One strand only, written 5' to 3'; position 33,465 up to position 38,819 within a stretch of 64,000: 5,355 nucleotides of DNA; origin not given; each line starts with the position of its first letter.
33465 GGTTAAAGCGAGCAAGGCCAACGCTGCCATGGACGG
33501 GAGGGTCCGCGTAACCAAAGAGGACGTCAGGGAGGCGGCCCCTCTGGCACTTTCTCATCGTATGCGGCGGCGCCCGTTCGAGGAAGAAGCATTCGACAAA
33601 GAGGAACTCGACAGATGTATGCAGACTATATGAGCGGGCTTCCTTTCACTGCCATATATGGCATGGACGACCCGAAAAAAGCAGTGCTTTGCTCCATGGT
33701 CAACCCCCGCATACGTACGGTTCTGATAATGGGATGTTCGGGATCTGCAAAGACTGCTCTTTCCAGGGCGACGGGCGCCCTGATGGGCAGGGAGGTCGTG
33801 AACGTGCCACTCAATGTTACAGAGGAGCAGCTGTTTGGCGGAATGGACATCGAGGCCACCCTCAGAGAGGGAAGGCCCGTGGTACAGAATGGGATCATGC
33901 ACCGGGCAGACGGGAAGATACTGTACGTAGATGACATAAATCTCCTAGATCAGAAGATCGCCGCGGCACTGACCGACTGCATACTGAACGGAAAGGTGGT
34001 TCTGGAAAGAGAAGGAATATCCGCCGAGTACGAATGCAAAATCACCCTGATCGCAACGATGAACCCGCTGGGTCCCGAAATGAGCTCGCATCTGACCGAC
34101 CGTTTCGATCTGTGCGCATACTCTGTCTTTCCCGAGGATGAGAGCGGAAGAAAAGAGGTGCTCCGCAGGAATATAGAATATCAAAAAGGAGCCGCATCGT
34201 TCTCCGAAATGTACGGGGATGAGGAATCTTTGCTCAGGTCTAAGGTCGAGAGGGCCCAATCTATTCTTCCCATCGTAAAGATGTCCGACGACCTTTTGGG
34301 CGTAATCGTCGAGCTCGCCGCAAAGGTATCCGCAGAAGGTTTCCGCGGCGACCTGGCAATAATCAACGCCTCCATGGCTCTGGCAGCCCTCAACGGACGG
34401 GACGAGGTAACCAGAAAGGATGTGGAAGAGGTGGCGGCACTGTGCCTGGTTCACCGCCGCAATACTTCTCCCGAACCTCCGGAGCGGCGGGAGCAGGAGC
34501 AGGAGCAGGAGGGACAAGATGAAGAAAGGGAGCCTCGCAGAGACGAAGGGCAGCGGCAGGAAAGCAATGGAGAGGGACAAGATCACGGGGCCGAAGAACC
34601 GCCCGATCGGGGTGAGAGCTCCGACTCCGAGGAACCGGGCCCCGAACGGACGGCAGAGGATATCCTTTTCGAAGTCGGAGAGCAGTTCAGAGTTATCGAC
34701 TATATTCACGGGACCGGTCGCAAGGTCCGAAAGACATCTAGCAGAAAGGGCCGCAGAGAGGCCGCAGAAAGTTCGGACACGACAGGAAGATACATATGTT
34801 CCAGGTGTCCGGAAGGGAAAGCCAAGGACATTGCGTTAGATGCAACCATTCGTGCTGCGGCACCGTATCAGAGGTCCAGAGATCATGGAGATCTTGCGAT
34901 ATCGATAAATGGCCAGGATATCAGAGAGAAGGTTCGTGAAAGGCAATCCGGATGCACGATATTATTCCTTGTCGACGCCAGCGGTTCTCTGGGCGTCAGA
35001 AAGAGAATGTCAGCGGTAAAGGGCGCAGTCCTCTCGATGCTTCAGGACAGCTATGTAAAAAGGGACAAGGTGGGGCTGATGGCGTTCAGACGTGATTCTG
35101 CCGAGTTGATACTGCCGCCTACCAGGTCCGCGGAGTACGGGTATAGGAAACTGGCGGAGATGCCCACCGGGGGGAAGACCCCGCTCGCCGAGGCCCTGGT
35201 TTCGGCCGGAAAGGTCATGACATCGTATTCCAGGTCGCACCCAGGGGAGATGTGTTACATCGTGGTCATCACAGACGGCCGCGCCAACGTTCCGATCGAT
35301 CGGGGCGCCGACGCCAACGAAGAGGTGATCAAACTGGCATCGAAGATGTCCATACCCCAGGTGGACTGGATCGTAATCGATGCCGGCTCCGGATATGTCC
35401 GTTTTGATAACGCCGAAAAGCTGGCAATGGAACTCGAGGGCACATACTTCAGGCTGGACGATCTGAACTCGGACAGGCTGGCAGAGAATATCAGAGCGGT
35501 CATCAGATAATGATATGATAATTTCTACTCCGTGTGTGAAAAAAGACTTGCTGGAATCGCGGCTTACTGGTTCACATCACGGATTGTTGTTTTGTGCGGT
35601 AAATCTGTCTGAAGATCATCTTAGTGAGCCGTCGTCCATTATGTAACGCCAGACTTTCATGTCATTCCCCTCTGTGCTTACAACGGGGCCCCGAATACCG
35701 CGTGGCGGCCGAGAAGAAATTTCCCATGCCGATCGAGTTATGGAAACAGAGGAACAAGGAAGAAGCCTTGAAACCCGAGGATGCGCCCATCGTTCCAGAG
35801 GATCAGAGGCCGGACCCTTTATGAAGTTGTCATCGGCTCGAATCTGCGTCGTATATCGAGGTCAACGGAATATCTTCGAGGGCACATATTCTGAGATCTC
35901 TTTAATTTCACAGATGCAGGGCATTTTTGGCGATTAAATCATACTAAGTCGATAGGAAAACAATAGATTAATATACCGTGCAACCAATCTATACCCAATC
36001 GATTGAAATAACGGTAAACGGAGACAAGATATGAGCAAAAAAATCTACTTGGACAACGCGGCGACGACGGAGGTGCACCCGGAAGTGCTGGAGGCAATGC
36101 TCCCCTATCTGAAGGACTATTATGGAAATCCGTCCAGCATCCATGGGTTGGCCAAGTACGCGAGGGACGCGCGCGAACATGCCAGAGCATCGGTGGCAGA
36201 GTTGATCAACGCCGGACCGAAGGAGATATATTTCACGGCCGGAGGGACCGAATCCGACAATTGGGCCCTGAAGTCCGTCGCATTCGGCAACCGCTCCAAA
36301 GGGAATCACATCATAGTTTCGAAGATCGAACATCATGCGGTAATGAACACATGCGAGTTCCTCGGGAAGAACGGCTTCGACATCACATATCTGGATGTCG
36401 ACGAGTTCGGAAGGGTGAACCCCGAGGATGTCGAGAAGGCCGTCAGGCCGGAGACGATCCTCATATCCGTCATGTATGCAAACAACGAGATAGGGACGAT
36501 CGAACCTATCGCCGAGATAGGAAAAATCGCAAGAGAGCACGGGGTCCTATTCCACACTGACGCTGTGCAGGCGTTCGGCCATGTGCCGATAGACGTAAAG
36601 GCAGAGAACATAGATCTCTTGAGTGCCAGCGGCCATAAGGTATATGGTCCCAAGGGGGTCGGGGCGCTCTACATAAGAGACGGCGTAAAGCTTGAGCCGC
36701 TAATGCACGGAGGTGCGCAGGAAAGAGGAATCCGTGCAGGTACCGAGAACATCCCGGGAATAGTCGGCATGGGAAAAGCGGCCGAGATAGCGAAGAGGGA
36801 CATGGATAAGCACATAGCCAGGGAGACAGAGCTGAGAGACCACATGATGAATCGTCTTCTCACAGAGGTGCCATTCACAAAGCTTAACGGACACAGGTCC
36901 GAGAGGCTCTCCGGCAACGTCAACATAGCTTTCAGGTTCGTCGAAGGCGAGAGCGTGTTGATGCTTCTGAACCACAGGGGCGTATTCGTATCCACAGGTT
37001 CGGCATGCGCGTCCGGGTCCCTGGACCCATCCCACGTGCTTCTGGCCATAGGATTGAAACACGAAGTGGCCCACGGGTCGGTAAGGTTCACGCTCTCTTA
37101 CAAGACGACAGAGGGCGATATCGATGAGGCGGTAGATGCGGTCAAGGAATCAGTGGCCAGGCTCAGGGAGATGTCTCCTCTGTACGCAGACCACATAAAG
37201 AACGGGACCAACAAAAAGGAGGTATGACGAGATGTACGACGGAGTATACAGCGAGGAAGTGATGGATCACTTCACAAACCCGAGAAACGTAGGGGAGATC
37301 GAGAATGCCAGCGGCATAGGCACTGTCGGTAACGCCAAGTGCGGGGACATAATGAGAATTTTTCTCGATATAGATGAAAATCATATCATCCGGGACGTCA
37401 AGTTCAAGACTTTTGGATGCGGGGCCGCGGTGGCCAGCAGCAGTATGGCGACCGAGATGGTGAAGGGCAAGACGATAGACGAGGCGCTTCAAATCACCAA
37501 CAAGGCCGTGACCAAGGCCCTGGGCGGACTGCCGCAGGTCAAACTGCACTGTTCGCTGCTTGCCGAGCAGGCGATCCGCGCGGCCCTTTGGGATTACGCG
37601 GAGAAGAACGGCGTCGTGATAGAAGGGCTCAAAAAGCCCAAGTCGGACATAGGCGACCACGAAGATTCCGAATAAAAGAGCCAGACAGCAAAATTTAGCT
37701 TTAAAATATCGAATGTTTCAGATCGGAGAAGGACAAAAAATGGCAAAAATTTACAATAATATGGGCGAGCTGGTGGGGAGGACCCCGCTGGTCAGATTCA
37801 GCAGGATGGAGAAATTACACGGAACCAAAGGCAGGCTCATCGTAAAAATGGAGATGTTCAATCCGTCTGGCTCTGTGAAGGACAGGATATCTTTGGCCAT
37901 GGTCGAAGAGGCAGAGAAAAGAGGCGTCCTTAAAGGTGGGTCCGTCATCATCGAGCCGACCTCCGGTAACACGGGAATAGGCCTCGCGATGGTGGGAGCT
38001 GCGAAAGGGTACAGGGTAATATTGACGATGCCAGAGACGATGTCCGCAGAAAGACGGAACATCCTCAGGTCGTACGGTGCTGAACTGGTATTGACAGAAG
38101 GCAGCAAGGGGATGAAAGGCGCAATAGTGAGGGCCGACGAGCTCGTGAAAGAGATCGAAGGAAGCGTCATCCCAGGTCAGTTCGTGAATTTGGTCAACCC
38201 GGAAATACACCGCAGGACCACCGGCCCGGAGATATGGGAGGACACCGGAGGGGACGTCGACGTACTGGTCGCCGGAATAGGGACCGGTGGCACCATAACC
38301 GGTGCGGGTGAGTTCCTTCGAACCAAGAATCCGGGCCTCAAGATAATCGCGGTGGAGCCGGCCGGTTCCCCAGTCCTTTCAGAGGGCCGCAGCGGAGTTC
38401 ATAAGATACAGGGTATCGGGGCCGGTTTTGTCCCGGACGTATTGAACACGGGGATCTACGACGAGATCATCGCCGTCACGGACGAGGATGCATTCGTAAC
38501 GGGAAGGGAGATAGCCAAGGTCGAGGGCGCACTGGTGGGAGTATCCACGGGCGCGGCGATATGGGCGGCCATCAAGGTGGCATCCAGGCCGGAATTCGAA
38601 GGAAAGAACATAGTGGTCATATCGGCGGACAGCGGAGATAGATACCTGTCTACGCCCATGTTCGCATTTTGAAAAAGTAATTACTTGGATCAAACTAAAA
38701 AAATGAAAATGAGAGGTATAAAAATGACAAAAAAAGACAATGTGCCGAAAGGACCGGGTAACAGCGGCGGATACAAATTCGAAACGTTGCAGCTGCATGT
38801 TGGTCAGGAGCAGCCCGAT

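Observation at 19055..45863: A 17-nt palindrome, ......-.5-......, marks every promoter of the reductase/importer/chelatase genes and of a second importer 10 kb away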

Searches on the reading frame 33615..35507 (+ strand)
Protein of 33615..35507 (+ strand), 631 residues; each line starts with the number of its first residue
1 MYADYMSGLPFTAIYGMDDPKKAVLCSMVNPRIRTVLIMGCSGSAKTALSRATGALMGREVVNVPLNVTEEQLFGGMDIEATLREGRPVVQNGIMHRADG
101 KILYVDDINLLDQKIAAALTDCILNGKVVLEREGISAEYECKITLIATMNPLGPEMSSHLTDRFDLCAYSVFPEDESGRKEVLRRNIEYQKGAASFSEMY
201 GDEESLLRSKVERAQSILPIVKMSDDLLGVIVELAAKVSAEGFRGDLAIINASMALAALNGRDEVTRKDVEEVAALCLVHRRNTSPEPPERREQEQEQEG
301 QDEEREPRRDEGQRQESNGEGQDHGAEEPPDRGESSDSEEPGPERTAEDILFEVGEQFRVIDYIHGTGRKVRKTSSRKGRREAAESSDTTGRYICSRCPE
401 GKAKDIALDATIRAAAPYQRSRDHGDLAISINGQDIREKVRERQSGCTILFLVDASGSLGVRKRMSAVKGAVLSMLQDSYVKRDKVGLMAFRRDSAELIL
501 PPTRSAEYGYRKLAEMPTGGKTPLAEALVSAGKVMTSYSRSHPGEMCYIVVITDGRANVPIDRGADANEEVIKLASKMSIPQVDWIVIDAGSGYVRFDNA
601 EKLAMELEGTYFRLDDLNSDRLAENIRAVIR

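Call 14: search_protein_families(library=pfam, proteins=[window:33615-35507:+])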
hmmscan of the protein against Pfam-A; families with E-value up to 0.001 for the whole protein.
window:33615-35507:+ (631 aa): 8 families
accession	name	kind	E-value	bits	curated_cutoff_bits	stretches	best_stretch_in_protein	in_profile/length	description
PF17863.7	AAA_lid_2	-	3.5e-17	62.3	22.7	1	231-297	4-69/74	AAA lid domain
PF13519.12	VWA_2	-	5.4e-14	53.1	27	1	449-555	1-106/107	von Willebrand factor type A domain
PF07728.20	AAA_5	-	5.4e-13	49.6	22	1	36-164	2-139/139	AAA domain (dynein-related subfamily)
PF00493.29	MCM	-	1.7e-07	31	23.3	1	12-153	24-175/224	MCM P-loop domain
PF01078.27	Mg_chelatase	-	4.4e-06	26.7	20.3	1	86-152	93-159/207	Magnesium chelatase, subunit ChlI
PF00092.34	VWA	-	7.2e-06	26.8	23.8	1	449-590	2-139/174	von Willebrand factor type A domain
PF00158.32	Sigma54_activat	-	0.00035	20.7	20.2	1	32-150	21-142/168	Sigma-54 interaction domain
PF20030.5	bpMoxR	-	0.00047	19.7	27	0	35-166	33-162/205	MoxR domain in the MoxR-vWA-beta-propeller ternary systems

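Call 95: search_protein_families(library=ncbifam, max_evalue=0.00001, proteins=[window:33615-35507:+])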
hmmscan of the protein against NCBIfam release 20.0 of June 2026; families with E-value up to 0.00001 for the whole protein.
window:33615-35507:+ (631 aa): 4 families
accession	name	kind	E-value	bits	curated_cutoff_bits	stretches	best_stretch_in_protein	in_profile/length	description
TIGR02442.1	Cob-chelat-sub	hypoth_equivalog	8e-164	546.6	779.45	2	60-615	88-641/641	putative cobaltochelatase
TIGR02031.1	BchD-ChlD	equivalog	2.6e-128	429.4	499.55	1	21-620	4-605/608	magnesium chelatase ATPase subunit D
NF009943.0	PRK13406.1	equivalog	5e-85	286.2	571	1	21-629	12-582/585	magnesium chelatase subunit D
TIGR02030.1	BchI-ChlI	equivalog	2.7e-57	194.5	466.95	2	60-286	92-318/337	magnesium chelatase ATPase subunit I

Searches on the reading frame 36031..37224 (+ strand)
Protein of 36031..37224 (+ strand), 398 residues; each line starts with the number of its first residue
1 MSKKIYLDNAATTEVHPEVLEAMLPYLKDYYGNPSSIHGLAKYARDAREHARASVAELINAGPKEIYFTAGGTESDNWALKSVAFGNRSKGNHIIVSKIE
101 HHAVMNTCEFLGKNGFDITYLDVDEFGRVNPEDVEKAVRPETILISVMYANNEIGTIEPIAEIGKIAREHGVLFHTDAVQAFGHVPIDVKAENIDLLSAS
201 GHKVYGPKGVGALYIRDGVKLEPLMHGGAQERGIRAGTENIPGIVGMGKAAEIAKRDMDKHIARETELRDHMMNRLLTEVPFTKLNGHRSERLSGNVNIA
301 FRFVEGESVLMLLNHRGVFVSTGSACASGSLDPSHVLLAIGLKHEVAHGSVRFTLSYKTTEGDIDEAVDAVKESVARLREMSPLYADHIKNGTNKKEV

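Call 12: search_protein_families(library=pfam, proteins=[window:36031-37224:+])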
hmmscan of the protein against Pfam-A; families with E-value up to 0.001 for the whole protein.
window:36031-37224:+ (398 aa): 3 families
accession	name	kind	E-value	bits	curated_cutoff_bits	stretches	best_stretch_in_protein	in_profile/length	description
PF00266.25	Aminotran_5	-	2e-93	313.8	21.5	1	5-365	1-369/371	Aminotransferase class-V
PF01041.23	DegT_DnrJ_EryC1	-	2.4e-08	34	19.8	1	69-184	45-152/360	DegT/DnrJ/EryC1/StrS aminotransferase family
PF01212.27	Beta_elim_lyase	-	7.1e-08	32.6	27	1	51-180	37-171/288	Beta-eliminating lyase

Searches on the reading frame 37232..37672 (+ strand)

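Call 12: search_protein_families(library=pfam, proteins=[window:37232-37672:+])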
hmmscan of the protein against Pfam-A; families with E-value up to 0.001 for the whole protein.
window:37232-37672:+ (147 aa): 1 family
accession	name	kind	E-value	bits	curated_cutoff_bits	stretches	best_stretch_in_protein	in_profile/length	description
PF01592.21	NifU_N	-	3.3e-49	166.7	22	1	6-126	2-124/127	NifU-like N terminal domain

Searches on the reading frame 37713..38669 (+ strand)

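Call 12: search_protein_families(library=pfam, proteins=[window:37713-38669:+])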
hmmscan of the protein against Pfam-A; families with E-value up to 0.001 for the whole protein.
window:37713-38669:+ (319 aa): 1 family
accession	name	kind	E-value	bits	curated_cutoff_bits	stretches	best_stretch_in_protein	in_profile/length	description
PF00291.31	PALP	-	3.3e-73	247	35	1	20-304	4-293/295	Pyridoxal-phosphate dependent enzyme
